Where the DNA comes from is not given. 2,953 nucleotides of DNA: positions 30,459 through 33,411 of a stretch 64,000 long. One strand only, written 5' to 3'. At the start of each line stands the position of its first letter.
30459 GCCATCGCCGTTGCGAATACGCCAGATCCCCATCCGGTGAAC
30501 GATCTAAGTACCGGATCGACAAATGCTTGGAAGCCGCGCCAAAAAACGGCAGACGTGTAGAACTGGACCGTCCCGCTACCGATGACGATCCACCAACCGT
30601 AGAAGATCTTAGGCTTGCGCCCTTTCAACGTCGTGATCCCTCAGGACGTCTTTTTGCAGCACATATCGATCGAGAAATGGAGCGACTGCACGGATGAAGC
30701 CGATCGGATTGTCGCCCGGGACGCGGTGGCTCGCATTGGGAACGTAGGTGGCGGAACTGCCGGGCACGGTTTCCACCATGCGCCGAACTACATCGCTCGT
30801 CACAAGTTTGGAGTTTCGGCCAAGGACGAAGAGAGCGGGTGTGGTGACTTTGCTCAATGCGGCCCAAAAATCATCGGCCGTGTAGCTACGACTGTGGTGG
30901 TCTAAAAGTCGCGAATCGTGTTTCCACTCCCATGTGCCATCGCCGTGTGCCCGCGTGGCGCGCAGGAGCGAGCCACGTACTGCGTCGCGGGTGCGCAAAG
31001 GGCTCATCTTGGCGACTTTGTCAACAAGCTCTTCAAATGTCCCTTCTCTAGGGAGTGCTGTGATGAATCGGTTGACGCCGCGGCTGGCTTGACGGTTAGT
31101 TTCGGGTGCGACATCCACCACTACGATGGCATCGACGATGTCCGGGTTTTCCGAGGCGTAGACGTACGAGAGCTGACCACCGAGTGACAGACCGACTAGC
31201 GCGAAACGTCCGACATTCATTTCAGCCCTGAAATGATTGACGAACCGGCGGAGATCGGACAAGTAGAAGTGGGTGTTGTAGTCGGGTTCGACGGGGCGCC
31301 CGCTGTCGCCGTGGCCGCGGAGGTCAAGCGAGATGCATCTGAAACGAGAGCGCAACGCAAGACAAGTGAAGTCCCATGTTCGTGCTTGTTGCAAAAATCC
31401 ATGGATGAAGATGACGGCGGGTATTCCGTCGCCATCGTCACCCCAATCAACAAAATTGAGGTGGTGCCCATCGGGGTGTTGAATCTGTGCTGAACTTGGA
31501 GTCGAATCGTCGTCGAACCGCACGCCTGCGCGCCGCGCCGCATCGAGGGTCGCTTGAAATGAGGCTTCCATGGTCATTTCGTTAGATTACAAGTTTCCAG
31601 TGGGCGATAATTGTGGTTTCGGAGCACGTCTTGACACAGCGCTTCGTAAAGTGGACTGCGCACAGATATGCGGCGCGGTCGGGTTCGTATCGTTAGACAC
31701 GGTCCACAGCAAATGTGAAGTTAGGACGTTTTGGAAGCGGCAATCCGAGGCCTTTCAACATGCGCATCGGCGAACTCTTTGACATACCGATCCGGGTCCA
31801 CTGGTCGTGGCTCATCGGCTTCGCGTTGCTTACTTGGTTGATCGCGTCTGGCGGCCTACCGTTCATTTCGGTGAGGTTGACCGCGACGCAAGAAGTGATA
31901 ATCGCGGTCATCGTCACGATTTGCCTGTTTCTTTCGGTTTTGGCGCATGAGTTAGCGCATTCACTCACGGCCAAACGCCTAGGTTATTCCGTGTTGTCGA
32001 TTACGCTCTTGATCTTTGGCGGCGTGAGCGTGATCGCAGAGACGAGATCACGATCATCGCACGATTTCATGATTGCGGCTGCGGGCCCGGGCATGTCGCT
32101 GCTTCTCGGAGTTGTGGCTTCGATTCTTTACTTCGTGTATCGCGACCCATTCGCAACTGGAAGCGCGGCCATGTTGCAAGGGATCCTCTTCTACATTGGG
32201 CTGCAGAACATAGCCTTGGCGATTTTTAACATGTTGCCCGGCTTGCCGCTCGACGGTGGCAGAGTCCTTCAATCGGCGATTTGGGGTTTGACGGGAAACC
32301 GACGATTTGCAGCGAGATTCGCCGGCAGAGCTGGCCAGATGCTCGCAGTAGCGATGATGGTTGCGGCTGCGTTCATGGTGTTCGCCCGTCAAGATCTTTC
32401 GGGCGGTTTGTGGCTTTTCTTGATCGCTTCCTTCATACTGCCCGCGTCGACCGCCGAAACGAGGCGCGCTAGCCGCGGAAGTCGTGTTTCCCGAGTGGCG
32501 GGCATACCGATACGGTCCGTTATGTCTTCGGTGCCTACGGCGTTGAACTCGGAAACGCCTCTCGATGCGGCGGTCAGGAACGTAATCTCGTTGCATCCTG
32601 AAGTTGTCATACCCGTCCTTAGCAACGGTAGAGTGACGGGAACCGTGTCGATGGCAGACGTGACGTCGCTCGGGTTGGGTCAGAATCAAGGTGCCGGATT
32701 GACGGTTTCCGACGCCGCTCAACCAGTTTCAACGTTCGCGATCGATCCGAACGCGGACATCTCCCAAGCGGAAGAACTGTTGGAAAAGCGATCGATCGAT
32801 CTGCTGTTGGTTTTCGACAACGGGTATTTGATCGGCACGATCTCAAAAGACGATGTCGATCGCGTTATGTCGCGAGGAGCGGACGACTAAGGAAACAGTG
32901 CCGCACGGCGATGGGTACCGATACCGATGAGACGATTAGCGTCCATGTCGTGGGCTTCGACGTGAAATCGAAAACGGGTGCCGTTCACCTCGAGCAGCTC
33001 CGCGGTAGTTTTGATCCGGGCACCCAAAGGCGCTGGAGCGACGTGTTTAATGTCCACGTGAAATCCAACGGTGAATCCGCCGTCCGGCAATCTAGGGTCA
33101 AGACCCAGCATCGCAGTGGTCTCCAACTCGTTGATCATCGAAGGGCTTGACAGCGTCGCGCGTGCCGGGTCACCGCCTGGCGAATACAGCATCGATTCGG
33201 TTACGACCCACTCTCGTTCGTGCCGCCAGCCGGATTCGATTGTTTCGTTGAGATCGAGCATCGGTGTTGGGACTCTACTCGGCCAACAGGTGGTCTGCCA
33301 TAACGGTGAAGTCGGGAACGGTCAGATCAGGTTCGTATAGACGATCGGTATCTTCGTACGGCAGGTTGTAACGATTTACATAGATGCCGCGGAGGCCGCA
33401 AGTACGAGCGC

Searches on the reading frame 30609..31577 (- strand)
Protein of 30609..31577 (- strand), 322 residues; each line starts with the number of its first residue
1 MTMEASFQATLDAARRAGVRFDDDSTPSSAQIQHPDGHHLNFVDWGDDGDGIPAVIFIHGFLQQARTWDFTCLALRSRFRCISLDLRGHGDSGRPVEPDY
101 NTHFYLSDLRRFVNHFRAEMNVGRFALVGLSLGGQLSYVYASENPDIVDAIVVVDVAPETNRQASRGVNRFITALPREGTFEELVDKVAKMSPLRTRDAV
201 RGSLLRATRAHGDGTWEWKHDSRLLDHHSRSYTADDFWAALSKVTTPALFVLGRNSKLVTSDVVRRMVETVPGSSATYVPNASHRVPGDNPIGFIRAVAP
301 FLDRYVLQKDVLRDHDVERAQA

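Call 11: search_protein_families(library=ncbifam, proteins=[window:30609-31577:-], max_evalue=0.00001)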
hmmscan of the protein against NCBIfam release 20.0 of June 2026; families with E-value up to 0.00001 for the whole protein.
window:30609-31577:- (322 aa): 19 families
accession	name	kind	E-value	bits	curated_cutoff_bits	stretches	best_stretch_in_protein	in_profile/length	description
TIGR02427.1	protocat_pcaD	equivalog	5.7e-21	75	255.85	1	50-302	11-250/251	3-oxoadipate enol-lactonase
NF051488.1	bifunc_PcaDC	exception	9.9e-21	74.3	390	1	52-321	12-279/375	bifunctional 3-oxoadipate enol-lactonase/4-carboxymuconolactone decarboxylase PcaDC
TIGR03695.1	menH_SHCHC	equivalog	2e-20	73.3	208.55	1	53-158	3-106/252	2-succinyl-6-hydroxy-2,4-cyclohexadiene-1-carboxylate synthase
NF002938.0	PRK03592.1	equivalog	1.6e-16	60.5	241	1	36-185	18-160/298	haloalkane dehalogenase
NF051487.1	bifunc_PcaCD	exception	3.6e-16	59.3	430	1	54-303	174-412/413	bifunctional 4-carboxymuconolactone decarboxylase/3-oxoadipate enol-lactonase PcaCD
NF050089.1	i_nPHAscl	equivalog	5.9e-16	58.4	300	1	49-155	15-116/288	intracellular short-chain-length polyhydroxyalkanoate depolymerase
NF011457.0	PRK14875.1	equivalog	8.3e-16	57.9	307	1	23-267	105-337/372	acetoin dehydrogenase dihydrolipoyllysine-residue acetyltransferase subunit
NF007954.0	PRK10673.1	equivalog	8.5e-16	58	399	1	54-303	18-253/255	esterase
TIGR01738.1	bioH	equivalog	4.5e-12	46.1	206.95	1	49-284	1-227/245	pimeloyl-ACP methyl ester esterase BioH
TIGR03611.1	RutD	equivalog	4.8e-11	42.5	238.5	1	50-302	11-255/258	pyrimidine utilization protein D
NF008340.0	PRK11126.1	equivalog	8.6e-11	41.5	261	1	51-144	13-99/255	2-succinyl-6-hydroxy-2,4-cyclohexadiene-1-carboxylate synthase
TIGR01250.1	pro_imino_pep_2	subfamily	8.9e-11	41.9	167.65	0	236-302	222-287/288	proline iminopeptidase-family hydrolase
NF004514.1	PRK05855.1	equivalog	8.2e-10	37.9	455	1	32-114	4-85/578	SDR family oxidoreductase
NF002873.0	PRK03204.1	equivalog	3.1e-09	36.6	466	1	45-154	28-132/286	haloalkane dehalogenase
NF045632.1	hydroxlase_HsaD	equivalog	1.3e-08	34.2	400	1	29-157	13-138/290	4,5:9,10-diseco-3-hydroxy-5,9,17-trioxoandrosta-1(10),2-diene-4-oate hydrolase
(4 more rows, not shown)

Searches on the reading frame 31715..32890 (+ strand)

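Call 11: search_protein_families(library=ncbifam, proteins=[window:31715-32890:+], max_evalue=0.00001)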
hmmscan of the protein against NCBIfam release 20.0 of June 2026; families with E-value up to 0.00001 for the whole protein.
window:31715-32890:+ (391 aa): 1 family
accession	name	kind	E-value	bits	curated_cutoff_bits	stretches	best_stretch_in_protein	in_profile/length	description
NF041552.1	TF_PrdR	equivalog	2e-07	29.7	795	1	265-385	7-125/577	sigma-54 dependent transcriptional regulator PrdR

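Call 28: search_protein_families(library=pfam, proteins=[window:31715-32890:+], max_evalue=0.01)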
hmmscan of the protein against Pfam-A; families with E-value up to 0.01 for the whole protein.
window:31715-32890:+ (391 aa): 3 families
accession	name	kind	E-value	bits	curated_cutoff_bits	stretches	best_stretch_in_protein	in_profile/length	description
PF02163.28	Peptidase_M50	-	3.7e-19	69.4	27.2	2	68-141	3-102/221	Peptidase family M50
PF00571.33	CBS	-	7.1e-11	42.7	24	2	342-385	11-55/57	CBS domain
PF13398.12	Peptidase_M50B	-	9.8e-07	29.1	26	1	61-151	11-101/201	Peptidase M50B-like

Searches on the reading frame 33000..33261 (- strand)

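Call 28: search_protein_families(library=pfam, proteins=[window:33000-33261:-], max_evalue=0.01)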
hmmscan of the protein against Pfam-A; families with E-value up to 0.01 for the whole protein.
window:33000-33261:- (87 aa): 1 family
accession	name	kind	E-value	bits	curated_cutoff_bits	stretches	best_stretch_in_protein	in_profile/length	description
PF22636.2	FlK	-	4.1e-13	49.8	27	1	20-87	1-67/103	Fluoroacetyl-CoA-specific thioesterase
